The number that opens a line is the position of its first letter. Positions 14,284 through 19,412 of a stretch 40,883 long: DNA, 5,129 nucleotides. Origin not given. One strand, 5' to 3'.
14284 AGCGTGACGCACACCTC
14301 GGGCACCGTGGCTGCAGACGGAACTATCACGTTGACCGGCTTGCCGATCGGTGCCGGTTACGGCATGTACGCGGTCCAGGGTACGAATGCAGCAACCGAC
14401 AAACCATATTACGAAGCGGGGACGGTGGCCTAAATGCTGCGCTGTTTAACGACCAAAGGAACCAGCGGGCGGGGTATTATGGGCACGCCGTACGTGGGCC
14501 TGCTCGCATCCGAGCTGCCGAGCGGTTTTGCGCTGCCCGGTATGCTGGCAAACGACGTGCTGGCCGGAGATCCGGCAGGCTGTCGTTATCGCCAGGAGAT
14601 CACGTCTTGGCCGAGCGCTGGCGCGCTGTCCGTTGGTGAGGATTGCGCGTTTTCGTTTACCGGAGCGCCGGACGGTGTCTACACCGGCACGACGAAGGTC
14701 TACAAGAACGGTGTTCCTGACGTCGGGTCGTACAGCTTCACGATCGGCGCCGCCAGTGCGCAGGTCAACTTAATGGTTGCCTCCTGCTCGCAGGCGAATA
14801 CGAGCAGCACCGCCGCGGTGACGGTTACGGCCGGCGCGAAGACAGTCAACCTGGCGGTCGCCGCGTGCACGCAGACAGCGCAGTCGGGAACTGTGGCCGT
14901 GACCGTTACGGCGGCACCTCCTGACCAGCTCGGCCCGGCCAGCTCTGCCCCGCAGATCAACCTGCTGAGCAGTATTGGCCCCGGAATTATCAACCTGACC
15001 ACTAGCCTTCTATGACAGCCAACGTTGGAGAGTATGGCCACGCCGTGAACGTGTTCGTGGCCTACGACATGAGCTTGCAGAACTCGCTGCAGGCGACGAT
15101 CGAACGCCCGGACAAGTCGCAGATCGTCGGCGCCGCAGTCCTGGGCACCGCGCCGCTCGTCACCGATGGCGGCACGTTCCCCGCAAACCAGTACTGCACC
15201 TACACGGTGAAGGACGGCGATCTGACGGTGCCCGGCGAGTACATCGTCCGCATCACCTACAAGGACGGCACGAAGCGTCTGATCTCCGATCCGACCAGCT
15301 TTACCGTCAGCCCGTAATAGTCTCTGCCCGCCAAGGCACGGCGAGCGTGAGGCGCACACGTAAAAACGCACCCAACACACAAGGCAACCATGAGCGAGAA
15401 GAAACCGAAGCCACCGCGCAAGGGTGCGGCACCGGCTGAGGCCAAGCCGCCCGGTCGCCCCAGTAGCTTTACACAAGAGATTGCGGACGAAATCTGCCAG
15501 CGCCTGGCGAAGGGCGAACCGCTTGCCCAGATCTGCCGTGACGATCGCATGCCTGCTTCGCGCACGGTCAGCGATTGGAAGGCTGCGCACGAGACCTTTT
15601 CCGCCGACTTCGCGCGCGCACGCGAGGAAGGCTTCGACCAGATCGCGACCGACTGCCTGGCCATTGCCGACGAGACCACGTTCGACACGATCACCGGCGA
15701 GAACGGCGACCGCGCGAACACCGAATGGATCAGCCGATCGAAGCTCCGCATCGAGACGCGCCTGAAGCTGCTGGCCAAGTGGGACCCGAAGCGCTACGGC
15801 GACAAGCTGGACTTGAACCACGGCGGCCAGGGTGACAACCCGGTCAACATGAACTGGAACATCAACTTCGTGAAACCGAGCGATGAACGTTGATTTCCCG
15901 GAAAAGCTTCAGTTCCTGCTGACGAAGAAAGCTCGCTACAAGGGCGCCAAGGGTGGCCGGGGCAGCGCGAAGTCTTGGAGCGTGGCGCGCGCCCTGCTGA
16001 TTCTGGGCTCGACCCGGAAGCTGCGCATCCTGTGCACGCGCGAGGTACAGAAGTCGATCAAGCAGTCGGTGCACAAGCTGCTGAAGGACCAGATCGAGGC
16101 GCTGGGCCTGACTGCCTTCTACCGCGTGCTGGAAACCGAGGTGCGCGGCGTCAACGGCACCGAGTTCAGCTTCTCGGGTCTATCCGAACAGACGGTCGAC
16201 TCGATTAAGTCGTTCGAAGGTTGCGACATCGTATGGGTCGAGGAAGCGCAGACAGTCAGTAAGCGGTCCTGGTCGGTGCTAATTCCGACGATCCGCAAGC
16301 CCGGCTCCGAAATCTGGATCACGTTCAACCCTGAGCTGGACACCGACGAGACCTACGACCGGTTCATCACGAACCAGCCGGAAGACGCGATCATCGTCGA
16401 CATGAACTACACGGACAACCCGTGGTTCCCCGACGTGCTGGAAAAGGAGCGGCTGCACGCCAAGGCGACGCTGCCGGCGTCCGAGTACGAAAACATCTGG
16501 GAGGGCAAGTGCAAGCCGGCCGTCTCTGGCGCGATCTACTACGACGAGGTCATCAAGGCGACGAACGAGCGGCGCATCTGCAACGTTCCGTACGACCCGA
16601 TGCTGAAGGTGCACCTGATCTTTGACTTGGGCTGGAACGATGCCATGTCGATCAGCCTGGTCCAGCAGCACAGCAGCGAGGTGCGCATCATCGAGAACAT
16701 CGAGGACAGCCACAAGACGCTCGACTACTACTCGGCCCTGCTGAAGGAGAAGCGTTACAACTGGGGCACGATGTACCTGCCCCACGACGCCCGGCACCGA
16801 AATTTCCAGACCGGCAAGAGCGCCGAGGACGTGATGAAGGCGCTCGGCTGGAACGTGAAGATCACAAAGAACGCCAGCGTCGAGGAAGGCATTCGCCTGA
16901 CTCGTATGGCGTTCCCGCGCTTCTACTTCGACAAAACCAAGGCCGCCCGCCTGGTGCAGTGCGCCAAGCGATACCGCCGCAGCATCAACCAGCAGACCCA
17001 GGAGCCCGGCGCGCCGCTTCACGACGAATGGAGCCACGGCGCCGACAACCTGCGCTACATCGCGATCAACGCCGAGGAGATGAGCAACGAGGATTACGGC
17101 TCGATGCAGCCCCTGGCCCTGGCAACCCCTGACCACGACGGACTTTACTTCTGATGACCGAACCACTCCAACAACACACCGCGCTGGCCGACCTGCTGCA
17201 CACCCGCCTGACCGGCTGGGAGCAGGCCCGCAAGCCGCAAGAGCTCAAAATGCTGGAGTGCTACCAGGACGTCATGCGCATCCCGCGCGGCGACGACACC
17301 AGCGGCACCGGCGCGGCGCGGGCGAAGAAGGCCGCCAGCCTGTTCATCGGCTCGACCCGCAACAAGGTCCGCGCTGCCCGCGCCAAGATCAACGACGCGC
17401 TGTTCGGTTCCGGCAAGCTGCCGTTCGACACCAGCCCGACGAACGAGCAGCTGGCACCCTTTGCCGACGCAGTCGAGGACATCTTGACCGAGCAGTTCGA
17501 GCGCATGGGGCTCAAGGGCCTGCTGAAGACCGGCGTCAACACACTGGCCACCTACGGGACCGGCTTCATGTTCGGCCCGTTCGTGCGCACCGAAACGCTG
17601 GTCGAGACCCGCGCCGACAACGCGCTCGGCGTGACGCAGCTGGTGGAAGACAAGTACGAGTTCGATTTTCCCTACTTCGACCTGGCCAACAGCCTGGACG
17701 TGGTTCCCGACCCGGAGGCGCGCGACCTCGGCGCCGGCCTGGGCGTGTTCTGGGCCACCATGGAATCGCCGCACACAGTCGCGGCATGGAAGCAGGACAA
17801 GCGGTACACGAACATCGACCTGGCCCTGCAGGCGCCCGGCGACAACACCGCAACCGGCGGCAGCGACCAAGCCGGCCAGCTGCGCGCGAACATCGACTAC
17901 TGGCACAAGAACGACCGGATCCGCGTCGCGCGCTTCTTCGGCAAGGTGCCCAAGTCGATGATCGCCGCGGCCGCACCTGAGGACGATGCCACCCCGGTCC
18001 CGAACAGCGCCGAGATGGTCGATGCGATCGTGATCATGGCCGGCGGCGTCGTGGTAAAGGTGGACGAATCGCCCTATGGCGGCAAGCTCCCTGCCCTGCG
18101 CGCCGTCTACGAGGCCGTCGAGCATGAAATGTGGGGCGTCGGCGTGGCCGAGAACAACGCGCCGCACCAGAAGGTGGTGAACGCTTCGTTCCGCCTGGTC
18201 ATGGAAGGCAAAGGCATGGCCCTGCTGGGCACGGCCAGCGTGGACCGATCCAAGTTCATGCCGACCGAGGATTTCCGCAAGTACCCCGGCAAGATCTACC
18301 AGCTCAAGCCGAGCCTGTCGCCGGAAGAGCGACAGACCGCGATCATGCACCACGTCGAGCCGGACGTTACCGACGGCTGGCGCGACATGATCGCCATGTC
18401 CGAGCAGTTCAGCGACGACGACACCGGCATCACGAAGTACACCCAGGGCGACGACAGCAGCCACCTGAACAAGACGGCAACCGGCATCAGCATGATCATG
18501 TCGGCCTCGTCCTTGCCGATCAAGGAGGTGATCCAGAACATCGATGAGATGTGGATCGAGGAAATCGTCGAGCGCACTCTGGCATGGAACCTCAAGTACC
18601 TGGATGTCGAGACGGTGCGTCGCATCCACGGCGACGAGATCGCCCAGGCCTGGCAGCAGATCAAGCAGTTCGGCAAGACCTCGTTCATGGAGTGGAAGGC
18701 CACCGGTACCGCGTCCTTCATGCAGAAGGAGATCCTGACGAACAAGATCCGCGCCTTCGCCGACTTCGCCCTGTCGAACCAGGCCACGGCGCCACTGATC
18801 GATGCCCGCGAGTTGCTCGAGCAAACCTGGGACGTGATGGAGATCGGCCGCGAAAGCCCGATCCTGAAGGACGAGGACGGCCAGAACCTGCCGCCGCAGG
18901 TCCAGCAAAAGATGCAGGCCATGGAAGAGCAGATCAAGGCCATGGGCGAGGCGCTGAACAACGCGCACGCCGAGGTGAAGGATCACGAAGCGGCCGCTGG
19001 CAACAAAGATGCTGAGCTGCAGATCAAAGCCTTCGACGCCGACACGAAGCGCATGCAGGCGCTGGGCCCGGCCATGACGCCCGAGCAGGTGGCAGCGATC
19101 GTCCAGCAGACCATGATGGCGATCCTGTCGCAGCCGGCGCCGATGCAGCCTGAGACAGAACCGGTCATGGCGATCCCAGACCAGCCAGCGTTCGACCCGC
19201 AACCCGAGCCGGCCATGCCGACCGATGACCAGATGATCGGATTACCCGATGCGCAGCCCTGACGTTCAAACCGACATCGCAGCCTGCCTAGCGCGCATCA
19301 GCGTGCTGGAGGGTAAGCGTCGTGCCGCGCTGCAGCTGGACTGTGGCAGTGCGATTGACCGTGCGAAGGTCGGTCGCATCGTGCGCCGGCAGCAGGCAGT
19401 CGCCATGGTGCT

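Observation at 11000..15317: Five-gene carbohydrate-active/adhesin-like module is the first cargo of the late operon, upstream of terminase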

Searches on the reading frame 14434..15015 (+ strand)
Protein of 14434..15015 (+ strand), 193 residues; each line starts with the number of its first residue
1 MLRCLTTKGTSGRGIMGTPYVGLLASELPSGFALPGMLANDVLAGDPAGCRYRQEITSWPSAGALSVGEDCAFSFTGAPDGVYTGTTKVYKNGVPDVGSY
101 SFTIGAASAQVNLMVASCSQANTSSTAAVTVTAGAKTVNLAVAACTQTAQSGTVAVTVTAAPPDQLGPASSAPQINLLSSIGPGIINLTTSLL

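Call 4: search_protein_families(library=pfam, proteins=[window:14434-15015:+], max_evalue=0.1)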
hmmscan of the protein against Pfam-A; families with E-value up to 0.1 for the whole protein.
window:14434-15015:+ (193 aa): 0 families

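Call 5: search_protein_families(library=phrogs, proteins=[window:14434-15015:+], max_evalue=0.01)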
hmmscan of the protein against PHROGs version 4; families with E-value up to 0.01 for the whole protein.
window:14434-15015:+ (193 aa): 0 families

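Call 46: search_protein_families(library=ncbifam, proteins=[window:14434-15015:+], max_evalue=1)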
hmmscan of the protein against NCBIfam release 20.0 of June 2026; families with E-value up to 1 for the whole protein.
window:14434-15015:+ (193 aa): 0 families

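Call 83: search_protein_families(library=pfam, alignment_id=A4, max_evalue=0.001)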
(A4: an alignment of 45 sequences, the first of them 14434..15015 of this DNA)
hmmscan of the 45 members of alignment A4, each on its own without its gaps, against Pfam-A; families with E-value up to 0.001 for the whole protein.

A. member 1, window:14434-15015:+ (193 aa): 0 families

B. families by the number of members that match (of 45 scanned): 28 families (the first 25 are shown)
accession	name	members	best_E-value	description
PF23148.1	Gp77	11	7.7e-18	Podophage GP4 fiber-tail adaptor protein gp77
PF17963.7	Big_9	6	1.3e-303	Bacterial Ig domain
PF17803.7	Cadherin_4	5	5.3e-290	Bacterial cadherin-like domain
PF17892.7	Cadherin_5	5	1.4e-257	Cadherin-like domain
PF02368.24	Big_2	5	3.4e-15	Bacterial Ig-like domain (group 2)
PF16184.11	Cadherin_3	5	6.2e-15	Cadherin-like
PF19076.6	CshA_repeat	4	1.9e-26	Surface adhesin CshA repetitive domain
PF00041.27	fn3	2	2.7e-16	Fibronectin type III domain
PF19077.6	Big_13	2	2.1e-09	Bacterial Ig-like domain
PF07679.22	I-set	2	4.9e-08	Immunoglobulin I-set domain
PF20578.4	aBig_2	2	6.2e-08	Atrophied bacterial Ig domain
PF25788.1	Ig_Rha78A_N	2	2.3e-06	Rha78A-like, N-terminal immunoglobulin domain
PF12245.14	Big_3_2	2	2.6e-06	Bacterial Ig-like domain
PF18998.6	Flg_new_2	1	2.9e-57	Divergent InlB B-repeat domain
PF00353.25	HemolysinCabind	1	1.6e-48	RTX calcium-binding nonapeptide repeat (4 copies)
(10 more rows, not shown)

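Call 116: search_dna_similar(query=window:14434-15015:+, collection=phages, mode=protein, max_evalue=0.01, max_rows=20)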
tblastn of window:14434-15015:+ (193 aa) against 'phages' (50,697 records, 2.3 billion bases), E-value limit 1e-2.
No match.

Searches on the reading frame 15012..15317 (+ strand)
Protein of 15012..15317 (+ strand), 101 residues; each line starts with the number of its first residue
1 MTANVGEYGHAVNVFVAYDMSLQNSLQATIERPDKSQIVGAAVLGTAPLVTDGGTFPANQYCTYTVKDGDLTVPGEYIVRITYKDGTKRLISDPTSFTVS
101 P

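Call 4: search_protein_families(library=pfam, proteins=[window:15012-15317:+], max_evalue=0.1)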
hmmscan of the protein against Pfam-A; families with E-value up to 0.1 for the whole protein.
window:15012-15317:+ (101 aa): 0 families

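Call 5: search_protein_families(library=phrogs, proteins=[window:15012-15317:+], max_evalue=0.01)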
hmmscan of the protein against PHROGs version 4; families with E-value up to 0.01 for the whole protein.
window:15012-15317:+ (101 aa): 0 families

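Call 46: search_protein_families(library=ncbifam, proteins=[window:15012-15317:+], max_evalue=1)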
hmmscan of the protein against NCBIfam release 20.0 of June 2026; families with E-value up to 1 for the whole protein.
window:15012-15317:+ (101 aa): 2 families
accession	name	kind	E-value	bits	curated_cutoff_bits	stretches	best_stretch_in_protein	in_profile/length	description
NF053582.1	motif_MiiA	domain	0.014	15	24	1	81-91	11-21/27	MiiA motif-containing surface protein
TIGR02331.1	rib_alpha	repeat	0.084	13.1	35.25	1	51-89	17-58/80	Rib/alpha/Esp repeat surface protein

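Call 117: search_dna_similar(query=window:15012-15317:+, collection=phages, mode=protein, max_evalue=0.01, max_rows=20)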
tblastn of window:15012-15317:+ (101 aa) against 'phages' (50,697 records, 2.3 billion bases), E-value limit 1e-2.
No match.

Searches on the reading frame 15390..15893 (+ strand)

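Call 4: search_protein_families(library=pfam, proteins=[window:15390-15893:+], max_evalue=0.1)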
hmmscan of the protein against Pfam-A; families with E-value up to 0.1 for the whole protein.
window:15390-15893:+ (167 aa): 2 families
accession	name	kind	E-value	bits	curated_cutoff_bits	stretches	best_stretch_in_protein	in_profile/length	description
PF20901.3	Sf6_terminase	-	2.6e-36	124.4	27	1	27-141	1-104/106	Bacteriophage Sf6, terminase small subunit-like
PF02796.21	HTH_7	-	0.004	17.7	23.8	1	22-50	1-29/45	Helix-turn-helix domain of resolvase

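Call 5: search_protein_families(library=phrogs, proteins=[window:15390-15893:+], max_evalue=0.01)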
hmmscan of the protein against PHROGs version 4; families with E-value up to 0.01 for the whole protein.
window:15390-15893:+ (167 aa): 3 families
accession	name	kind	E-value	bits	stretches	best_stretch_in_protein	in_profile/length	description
phrog_1482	-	head and packaging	1.2e-38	133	1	16-154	4-131/147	terminase small subunit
phrog_309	-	head and packaging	0.0064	17.5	1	6-81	117-194/319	terminase small subunit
phrog_4044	-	head and packaging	0.0075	16.8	0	13-86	10-82/180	terminase small subunit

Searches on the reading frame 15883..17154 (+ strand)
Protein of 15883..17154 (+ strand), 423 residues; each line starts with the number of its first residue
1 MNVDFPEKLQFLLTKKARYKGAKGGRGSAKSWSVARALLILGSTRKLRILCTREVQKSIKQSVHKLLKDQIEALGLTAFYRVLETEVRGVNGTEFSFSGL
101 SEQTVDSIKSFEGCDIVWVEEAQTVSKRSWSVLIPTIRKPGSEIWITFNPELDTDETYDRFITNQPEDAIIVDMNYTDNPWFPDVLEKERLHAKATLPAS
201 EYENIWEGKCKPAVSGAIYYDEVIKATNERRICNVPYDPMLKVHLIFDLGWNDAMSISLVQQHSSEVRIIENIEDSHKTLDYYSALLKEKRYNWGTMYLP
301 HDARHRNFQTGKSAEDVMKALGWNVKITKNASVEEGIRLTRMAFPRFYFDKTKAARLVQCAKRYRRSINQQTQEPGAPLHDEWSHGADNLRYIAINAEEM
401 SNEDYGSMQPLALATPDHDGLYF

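Call 4: search_protein_families(library=pfam, proteins=[window:15883-17154:+], max_evalue=0.1)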
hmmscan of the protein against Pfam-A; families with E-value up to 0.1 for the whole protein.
window:15883-17154:+ (423 aa): 2 families
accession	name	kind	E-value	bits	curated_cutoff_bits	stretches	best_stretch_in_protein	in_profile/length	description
PF04466.19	Terminase_3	-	2.1e-36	125.8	23.2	1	17-194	2-187/201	Phage terminase large subunit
PF23356.2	TPR_PEP5_VPS11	-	0.03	14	27.5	1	217-296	199-273/354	PEP5/VPS11 Clathrin repeat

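Call 5: search_protein_families(library=phrogs, proteins=[window:15883-17154:+], max_evalue=0.01)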
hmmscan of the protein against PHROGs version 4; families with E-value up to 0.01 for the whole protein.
window:15883-17154:+ (423 aa): 5 families
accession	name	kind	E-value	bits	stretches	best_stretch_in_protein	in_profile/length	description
phrog_3717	-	head and packaging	2.6e-62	211.8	1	2-231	8-244/277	terminase large subunit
phrog_2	-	head and packaging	5.3e-40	138.9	1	5-392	267-587/807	terminase large subunit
phrog_2472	-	unknown function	5.1e-22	79.6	1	200-404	101-315/324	-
phrog_8711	-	head and packaging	1.7e-08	35.4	1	8-79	16-88/89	terminase large subunit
phrog_979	-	head and packaging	5.8e-07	29.5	1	14-153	163-307/642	terminase large subunit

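Call 119: search_dna_similar(query=window:15883-17154:+, collection=phages, mode=protein, max_evalue=1e-20, max_rows=60, rows=spread)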
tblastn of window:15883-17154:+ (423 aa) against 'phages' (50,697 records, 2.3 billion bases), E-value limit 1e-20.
Records with a match: 1114; places in all: 1116; records where one place covers at least 80% of the query: 82.
Best place of each record, by identity: <60% 1114.
By first word of the organism name: Pseudomonas 362; Vibrio 306; Klebsiella 80; Escherichia 55; Acinetobacter 44; Salmonella 39; Pelagibacter 22; Bacteriophage 19; Caudoviricetes 14; Burkholderia 13; and 54 more.
By host as written in the record: - 319; Pseudomonas aeruginosa 153; Pseudomonas aeruginosa PAO1 90; Klebsiella pneumoniae 45; Pseudomonas sp. 30; Escherichia coli 25; Vibrio cyclitrophicus 22; Acinetobacter baumannii 20; and 223 more.
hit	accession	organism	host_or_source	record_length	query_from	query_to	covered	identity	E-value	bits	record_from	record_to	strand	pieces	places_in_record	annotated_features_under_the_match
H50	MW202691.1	Caudoviricetes sp.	Manatee Spring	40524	5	402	94%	54.0%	5e-137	439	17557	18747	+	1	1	terminase large subunit | hypothetical protein (x2)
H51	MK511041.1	Pseudomonas phage vB_Pae_CF69a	Pseudomonas aeruginosa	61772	33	403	88%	57.1%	6e-141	450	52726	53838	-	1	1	terminase large subunit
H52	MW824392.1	Vibrio phage 34E29.1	Vibrio crassostreae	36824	47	420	88%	33.0%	2e-50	189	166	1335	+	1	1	PBSX family terminase large subunit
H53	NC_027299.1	Sulfitobacter phage NYA-2014a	Sulfitobacter sp. CB2047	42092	49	399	83%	33.0%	1e-50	189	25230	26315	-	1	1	terminase large subunit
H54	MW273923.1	Pelagibacter phage HTVC035P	Candidatus Pelagibacter sp. HTCC1062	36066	84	401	75%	28.4%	6e-27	119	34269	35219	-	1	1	terminase large subunit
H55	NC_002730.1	Enterobacteria phage HK620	Escherichia coli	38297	32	229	47%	45.0%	6e-42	164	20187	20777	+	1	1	2: terminase large subunit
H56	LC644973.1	Acetobacter phage phiAX1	Acetobacter sp. ATCC 21760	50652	84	403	76%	26.4%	4e-23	108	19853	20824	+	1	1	hypothetical protein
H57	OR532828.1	Klebsiella phage RCIP0034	Klebsiella pneumoniae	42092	32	267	56%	34.5%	4e-33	138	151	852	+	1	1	hypothetical protein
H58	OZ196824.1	Vibrio phage 91E30-2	Seawater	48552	36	224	45%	41.9%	7e-33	137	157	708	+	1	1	terminase large subunit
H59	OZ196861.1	Vibrio phage 91E30-1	Seawater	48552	36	224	45%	41.9%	7e-33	137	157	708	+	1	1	terminase large subunit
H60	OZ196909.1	Vibrio phage 92E30-1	Seawater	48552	36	224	45%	41.9%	7e-33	137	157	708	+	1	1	terminase large subunit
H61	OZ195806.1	Vibrio phage K203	Seawater and oysters mix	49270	36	224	45%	41.9%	7e-33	137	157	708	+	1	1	terminase large subunit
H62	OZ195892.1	Vibrio phage K164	Seawater and oysters mix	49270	36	224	45%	41.9%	7e-33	137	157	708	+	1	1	terminase large subunit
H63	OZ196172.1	Vibrio phage K197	Seawater and oysters mix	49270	36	224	45%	41.9%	7e-33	137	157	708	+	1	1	terminase large subunit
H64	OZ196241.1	Vibrio phage K160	Seawater and oysters mix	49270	36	224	45%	41.9%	7e-33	137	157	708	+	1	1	terminase large subunit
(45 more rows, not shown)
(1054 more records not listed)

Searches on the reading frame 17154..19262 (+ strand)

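Call 27: search_protein_families(library=phrogs, proteins=[window:17154-19262:+], max_evalue=0.001)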
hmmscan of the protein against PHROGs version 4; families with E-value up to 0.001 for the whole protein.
window:17154-19262:+ (702 aa): 2 families
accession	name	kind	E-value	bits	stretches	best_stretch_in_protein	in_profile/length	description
phrog_332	-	connector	1.6e-35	123.5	1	9-607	8-545/560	head-tail adaptor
phrog_1216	-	head and packaging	7e-22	78.7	1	290-633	318-654/714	portal protein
